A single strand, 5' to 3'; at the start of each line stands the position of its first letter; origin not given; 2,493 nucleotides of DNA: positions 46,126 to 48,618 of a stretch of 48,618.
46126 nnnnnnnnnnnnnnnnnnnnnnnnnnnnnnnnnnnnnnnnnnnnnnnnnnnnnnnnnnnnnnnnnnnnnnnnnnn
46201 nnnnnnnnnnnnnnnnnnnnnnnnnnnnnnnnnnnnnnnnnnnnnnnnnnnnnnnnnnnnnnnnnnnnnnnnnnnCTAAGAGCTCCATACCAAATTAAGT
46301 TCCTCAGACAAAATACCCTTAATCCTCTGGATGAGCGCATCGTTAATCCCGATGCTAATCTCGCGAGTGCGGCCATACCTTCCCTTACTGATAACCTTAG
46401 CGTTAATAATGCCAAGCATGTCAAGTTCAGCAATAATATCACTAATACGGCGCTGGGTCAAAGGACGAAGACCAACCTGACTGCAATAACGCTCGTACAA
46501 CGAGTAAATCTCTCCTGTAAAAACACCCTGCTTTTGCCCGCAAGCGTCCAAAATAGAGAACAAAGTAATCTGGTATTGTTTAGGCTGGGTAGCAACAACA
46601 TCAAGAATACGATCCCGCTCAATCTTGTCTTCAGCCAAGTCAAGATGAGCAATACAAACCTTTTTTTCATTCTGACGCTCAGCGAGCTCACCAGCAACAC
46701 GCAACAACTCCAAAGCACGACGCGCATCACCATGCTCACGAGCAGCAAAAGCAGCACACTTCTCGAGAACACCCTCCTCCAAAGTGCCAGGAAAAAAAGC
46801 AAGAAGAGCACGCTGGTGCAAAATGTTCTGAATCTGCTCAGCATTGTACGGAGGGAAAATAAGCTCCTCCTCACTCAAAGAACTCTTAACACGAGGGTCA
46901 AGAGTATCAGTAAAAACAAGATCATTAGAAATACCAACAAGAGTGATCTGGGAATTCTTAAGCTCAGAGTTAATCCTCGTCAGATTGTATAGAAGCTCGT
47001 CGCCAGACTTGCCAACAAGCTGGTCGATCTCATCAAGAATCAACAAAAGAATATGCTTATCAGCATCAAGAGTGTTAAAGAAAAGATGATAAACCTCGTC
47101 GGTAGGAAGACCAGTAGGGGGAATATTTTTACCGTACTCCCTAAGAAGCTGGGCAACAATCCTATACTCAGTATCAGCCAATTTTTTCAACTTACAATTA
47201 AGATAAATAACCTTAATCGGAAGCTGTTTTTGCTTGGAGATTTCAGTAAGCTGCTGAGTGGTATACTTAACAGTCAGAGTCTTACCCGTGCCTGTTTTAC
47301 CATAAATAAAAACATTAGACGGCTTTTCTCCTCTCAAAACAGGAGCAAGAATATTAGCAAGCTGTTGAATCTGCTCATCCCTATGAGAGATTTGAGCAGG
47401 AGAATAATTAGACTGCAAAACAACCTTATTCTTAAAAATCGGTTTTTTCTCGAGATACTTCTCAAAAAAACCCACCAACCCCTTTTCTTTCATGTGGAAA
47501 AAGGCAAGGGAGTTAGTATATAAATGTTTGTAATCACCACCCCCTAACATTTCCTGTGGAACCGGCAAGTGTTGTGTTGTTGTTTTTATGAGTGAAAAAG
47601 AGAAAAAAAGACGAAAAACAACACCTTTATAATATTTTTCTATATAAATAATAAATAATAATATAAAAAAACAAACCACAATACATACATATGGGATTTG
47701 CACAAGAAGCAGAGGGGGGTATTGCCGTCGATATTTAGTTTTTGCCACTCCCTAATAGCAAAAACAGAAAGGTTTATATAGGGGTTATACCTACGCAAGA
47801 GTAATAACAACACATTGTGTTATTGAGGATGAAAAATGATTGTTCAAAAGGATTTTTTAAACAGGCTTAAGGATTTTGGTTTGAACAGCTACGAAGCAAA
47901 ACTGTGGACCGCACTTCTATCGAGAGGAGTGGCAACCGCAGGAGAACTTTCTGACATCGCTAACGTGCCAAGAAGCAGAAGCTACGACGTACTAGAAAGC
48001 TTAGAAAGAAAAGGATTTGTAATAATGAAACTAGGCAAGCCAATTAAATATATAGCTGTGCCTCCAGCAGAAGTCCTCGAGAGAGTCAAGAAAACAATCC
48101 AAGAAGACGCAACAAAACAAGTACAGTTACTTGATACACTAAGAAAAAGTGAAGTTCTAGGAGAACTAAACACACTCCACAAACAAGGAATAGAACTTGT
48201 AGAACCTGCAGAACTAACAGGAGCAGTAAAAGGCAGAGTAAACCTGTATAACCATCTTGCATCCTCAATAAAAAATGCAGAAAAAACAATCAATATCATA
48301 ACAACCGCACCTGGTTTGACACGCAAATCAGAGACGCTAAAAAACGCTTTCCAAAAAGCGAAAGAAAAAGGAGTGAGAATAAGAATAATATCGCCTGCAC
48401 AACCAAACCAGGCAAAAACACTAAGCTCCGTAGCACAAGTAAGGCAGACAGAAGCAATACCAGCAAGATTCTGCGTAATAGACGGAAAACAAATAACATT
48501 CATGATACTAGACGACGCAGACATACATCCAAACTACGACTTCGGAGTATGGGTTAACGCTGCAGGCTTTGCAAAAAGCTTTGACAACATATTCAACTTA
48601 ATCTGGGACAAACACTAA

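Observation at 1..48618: One DNA strand is A+C-rich across the whole window whatever the gene orientation, giving two mirror-image codon dialects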

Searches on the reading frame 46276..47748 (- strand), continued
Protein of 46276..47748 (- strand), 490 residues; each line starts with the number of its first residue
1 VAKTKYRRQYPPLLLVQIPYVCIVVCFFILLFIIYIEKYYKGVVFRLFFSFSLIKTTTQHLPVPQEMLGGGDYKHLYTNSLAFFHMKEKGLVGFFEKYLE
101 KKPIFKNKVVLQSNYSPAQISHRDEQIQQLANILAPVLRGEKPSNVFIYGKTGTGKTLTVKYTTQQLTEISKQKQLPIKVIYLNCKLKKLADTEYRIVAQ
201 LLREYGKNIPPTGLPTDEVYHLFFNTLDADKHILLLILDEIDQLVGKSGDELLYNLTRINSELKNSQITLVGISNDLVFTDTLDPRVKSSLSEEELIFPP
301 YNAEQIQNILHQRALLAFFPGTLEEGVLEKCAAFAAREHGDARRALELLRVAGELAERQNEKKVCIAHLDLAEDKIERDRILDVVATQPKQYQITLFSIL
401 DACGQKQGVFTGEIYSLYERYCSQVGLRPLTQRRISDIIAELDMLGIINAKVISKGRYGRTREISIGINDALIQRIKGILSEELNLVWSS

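Call 54: find_homologous_proteins(query=window:46276-47493:-, max_evalue=1e-60)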
Query window:46276-47493:- (405 aa): 8000 proteins with E <= 1e-60 among 8000 candidates; the best 120 are listed.
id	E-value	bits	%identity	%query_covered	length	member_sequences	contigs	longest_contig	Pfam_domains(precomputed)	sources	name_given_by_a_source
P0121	1.3e-262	888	100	100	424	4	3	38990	PF00270.36,PF22703.3,PF00004.36,PF13401.13,PF01637.25,PF05621.18,PF09079.18,PF13191.13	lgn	-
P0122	1.2e-231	786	86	100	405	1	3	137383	PF22703.3,PF22606.3,PF00004.36,PF13401.13,PF01637.25,PF05621.18,PF09079.18,PF13191.13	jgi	jgi:cell division control protein 6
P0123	9.5e-231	783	85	100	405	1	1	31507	PF22703.3,PF00004.36,PF13401.13,PF01637.25,PF05621.18,PF09079.18,PF13191.13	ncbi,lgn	-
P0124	4.5e-230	781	85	100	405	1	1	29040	PF22703.3,PF00004.36,PF13401.13,PF01637.25,PF05621.18,PF09079.18,PF13191.13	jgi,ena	-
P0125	4.5e-230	781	85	100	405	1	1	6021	PF22703.3,PF22606.3,PF00004.36,PF13401.13,PF01637.25,PF09079.18,PF13191.13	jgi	jgi:cell division control protein 6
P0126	8.5e-230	780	86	100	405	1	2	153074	PF22703.3,PF05729.19,PF22606.3,PF00004.36,PF13401.13,PF01637.25,PF05621.18,PF09079.18,PF13191.13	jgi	jgi:cell division control protein 6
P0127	9.4e-229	777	87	100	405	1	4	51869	PF00270.36,PF22703.3,PF22606.3,PF00004.36,PF13401.13,PF01637.25,PF05621.18,PF09079.18,PF13191.13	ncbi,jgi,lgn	-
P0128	1.2e-228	777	86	100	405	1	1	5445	PF00270.36,PF22703.3,PF05729.19,PF22606.3,PF00004.36,PF13401.13,PF01637.25,PF05621.18,PF09079.18,PF13191.13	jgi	jgi:cell division control protein 6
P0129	1.8e-228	776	84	100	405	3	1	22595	PF00270.36,PF22703.3,PF22606.3,PF00004.36,PF13401.13,PF01637.25,PF05621.18,PF09079.18,PF13191.13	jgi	jgi:cell division control protein 6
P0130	2.0e-228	776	85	100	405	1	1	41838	PF22703.3,PF22606.3,PF00004.36,PF13401.13,PF01637.25,PF05621.18,PF09079.18,PF13191.13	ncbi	ncbi:MAG: ORC1-type DNA replication protein [Candidatus Woesearchaeota archaeon]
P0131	3.4e-228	775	86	99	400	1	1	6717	PF22703.3,PF22606.3,PF00004.36,PF13401.13,PF01637.25,PF05621.18,PF09079.18,PF13191.13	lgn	-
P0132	3.5e-228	775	85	100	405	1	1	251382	PF00270.36,PF22703.3,PF22606.3,PF00004.36,PF13401.13,PF01637.25,PF05621.18,PF09079.18,PF13191.13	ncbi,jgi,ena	-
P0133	2.5e-227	772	85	100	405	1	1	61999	PF22703.3,PF05729.19,PF22606.3,PF00004.36,PF13401.13,PF01637.25,PF05621.18,PF09079.18,PF13191.13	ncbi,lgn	-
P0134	2.7e-227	772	84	100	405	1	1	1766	PF22703.3,PF00004.36,PF13401.13,PF01637.25,PF05621.18,PF09079.18,PF13191.13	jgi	-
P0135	3.0e-227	772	84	100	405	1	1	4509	PF22703.3,PF00004.36,PF13401.13,PF01637.25,PF09079.18,PF13191.13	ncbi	-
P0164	1.8e-219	746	82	100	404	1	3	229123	PF22703.3,PF00004.36,PF13401.13,PF01637.25,PF05621.18,PF09079.18,PF13191.13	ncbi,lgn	-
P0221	9.5e-182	622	69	99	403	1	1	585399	PF22703.3,PF22606.3,PF00004.36,PF13401.13,PF01637.25,PF05621.18,PF09079.18,PF13191.13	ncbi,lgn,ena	-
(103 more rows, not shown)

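Call 55: find_encoding_contigs(protein=P0132, flank=10000, max_places=1)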
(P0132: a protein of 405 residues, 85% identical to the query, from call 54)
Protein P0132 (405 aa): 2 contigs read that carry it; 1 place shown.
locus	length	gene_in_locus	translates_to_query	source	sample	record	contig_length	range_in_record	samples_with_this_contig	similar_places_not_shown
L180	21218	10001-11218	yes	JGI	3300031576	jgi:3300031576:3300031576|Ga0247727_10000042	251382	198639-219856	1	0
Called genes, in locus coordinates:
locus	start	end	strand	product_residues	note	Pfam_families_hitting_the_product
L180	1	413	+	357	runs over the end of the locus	PF00579:tRNA-synt_1b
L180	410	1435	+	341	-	PF01321:Creatinase_N, PF00557:Peptidase_M24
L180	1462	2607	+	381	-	PF00004:AAA, PF07724:AAA_2 (weak), PF17862:AAA_lid_3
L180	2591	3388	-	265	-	PF25133:TYW2_N_2, PF02475:TRM5-TYW2_MTfase, PF05175:MTS (faint), PF13847:Methyltransf_31 (weak)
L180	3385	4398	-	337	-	PF00752:XPG_N, PF00867:XPG_I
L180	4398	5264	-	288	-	-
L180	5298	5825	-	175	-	PF02778:tRNA_int_endo_N, PF01974:tRNA_int_endo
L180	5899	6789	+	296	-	PF13691:Lactamase_B_4 (weak), PF23023:Anti-Pycsar_Apyc1, PF00753:Lactamase_B, PF12706:Lactamase_B_2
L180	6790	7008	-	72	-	PF00125:Histone, PF15511:CENP-T_C, PF07524:Bromo_TP (weak), PF00808:CBFD_NFYB_HMF, PF02291:TFIID-31kDa, PF02969:TAF (weak), PF15630:CENP-S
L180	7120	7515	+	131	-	PF24608:PDDEXK_15 (weak), PF01870:Hjc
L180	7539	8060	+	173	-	PF02002:TFIIE_alpha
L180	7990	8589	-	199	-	-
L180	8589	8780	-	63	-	-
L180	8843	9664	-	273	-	PF01978:TrmB, PF11495:TrmB_EBD_N (weak), PF13091:PLDc_2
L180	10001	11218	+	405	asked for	PF01637:ATPase_2 (weak), PF05621:TniB (weak), PF13191:AAA_16, PF00004:AAA (weak), PF13401:AAA_22, PF22606:Cdc6-ORC-like_ATPase_lid (weak), PF22703:Cdc6_lid, PF09079:WHD_Cdc6, +1 more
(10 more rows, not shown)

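Call 56: find_encoding_contigs(protein=P0164, flank=10000, max_places=1)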
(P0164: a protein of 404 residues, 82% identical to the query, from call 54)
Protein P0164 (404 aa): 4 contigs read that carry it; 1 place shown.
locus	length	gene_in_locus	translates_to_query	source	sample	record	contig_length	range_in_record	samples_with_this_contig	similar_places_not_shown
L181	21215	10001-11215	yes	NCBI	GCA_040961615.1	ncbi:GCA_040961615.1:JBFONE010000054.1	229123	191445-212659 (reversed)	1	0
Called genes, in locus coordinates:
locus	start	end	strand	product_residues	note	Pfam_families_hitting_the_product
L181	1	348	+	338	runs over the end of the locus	PF01321:Creatinase_N, PF00557:Peptidase_M24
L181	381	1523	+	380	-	PF13191:AAA_16 (faint), PF00004:AAA, PF07724:AAA_2 (weak), PF17862:AAA_lid_3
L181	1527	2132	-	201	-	-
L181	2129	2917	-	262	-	PF25133:TYW2_N_2, PF02390:Methyltransf_4 (faint), PF02475:TRM5-TYW2_MTfase, PF13847:Methyltransf_31 (weak)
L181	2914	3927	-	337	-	PF00752:XPG_N, PF00867:XPG_I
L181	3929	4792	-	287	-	-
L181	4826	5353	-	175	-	PF02778:tRNA_int_endo_N, PF01974:tRNA_int_endo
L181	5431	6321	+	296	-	PF13691:Lactamase_B_4 (weak), PF23023:Anti-Pycsar_Apyc1, PF00753:Lactamase_B, PF12706:Lactamase_B_2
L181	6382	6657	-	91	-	-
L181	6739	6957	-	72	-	PF00125:Histone, PF15511:CENP-T_C (weak), PF00808:CBFD_NFYB_HMF, PF02969:TAF (weak), PF02291:TFIID-31kDa (weak), PF15630:CENP-S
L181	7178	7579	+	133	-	PF24608:PDDEXK_15 (weak), PF01870:Hjc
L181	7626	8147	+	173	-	PF02002:TFIIE_alpha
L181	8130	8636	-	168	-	-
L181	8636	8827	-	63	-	-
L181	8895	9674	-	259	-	PF01978:TrmB, PF11495:TrmB_EBD_N (weak), PF13091:PLDc_2 (faint)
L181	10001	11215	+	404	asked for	PF01637:ATPase_2, PF05621:TniB (weak), PF13191:AAA_16, PF00004:AAA (weak), PF13401:AAA_22, PF22703:Cdc6_lid, PF09079:WHD_Cdc6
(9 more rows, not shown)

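Call 57: find_encoding_contigs(protein=P0007, flank=10000, max_places=1)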
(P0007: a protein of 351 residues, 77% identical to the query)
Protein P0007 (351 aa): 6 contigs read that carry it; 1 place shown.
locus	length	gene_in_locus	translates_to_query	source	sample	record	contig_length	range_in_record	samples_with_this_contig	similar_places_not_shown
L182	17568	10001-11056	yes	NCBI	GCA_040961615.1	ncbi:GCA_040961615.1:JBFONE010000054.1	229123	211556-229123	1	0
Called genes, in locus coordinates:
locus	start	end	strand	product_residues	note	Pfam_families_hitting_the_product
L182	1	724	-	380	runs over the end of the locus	PF13191:AAA_16 (faint), PF00004:AAA, PF07724:AAA_2 (weak), PF17862:AAA_lid_3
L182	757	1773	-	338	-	PF01321:Creatinase_N, PF00557:Peptidase_M24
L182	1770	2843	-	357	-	PF00579:tRNA-synt_1b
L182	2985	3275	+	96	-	PF05239:PRC (weak)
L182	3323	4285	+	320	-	PF03215:Rad17 (weak), PF01078:Mg_chelatase (faint), PF05496:RuvB_N, PF13173:AAA_14 (weak), PF00004:AAA, PF13177:DNA_pol3_delta2, PF25361:AAA_lid_RFC1 (weak), PF08542:Rep_fac_C, +2 more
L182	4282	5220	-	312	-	-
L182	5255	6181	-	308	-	-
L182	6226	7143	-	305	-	-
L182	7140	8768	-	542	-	-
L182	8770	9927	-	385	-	-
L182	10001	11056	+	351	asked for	PF26356:Pelota_N, PF03464:eRF1_2, PF03465:eRF1_3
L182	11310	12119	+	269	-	PF01978:TrmB, PF11495:TrmB_EBD_N (weak)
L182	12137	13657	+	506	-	PF01409:tRNA-synt_2d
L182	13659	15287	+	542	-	PF03484:B5, PF17759:tRNA_synthFbeta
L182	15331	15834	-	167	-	-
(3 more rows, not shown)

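Call 66: find_encoding_contigs(protein=P0221, flank=10000, max_places=1)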
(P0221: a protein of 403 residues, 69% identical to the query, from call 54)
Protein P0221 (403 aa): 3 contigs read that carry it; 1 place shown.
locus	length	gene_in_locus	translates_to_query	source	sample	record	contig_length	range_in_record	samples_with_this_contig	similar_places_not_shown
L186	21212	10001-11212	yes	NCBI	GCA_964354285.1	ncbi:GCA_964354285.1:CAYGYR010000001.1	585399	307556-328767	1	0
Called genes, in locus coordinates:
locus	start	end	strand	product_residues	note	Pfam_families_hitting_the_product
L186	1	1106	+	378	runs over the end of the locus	PF16450:Prot_ATP_ID_OB_C (weak), PF13191:AAA_16 (faint), PF00004:AAA, PF07724:AAA_2 (weak), PF17862:AAA_lid_3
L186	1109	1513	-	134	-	-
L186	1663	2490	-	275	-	PF25133:TYW2_N_2, PF02475:TRM5-TYW2_MTfase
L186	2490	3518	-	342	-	PF00752:XPG_N, PF00867:XPG_I, PF01367:5_3_exonuc (faint)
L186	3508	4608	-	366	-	-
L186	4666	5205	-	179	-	PF02778:tRNA_int_endo_N, PF01974:tRNA_int_endo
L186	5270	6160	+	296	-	PF13691:Lactamase_B_4 (weak), PF23023:Anti-Pycsar_Apyc1, PF00753:Lactamase_B, PF12706:Lactamase_B_2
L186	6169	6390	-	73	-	PF00125:Histone, PF15511:CENP-T_C, PF07524:Bromo_TP (weak), PF00808:CBFD_NFYB_HMF, PF02291:TFIID-31kDa, PF15630:CENP-S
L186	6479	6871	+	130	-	PF24608:PDDEXK_15, PF01870:Hjc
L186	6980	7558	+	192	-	PF02002:TFIIE_alpha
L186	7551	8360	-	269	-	PF01008:IF-2B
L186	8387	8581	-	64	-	-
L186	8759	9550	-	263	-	PF01978:TrmB, PF13091:PLDc_2 (weak)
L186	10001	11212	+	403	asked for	PF01637:ATPase_2 (weak), PF05621:TniB (weak), PF13191:AAA_16, PF00004:AAA, PF13401:AAA_22, PF22606:Cdc6-ORC-like_ATPase_lid (weak), PF22703:Cdc6_lid, PF09079:WHD_Cdc6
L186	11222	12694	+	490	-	PF00149:Metallophos, PF04042:DNA_pol_E_B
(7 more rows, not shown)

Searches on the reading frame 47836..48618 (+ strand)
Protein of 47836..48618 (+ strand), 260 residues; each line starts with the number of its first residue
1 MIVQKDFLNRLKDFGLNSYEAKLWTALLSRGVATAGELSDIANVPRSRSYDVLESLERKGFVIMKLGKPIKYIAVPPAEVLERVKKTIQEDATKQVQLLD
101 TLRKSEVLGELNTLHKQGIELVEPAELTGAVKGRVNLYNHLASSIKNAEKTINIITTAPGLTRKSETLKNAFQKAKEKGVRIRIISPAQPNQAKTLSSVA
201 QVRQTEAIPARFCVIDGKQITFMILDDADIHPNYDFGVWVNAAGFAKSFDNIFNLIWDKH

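Call 8: search_protein_families(library=pfam, proteins=[window:47836-48618:+], max_evalue=0.01)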
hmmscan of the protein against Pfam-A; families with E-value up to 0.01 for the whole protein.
window:47836-48618:+ (260 aa): 4 families
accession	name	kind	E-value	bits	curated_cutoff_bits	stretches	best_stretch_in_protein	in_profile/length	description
PF01978.25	TrmB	-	4.1e-21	75.1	25.6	1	11-77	1-67/68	Sugar-specific transcriptional regulator TrmB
PF13091.12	PLDc_2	-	3e-06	27.5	27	1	143-257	3-132/132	PLD-like domain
PF11495.14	Regulator_TrmB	-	0.00014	21.7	22.2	1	131-257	5-129/233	Archaeal transcriptional regulator TrmB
PF24217.1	DUF7436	-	0.00028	21.3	34.2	1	140-258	19-148/153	Family of unknown function (DUF7436)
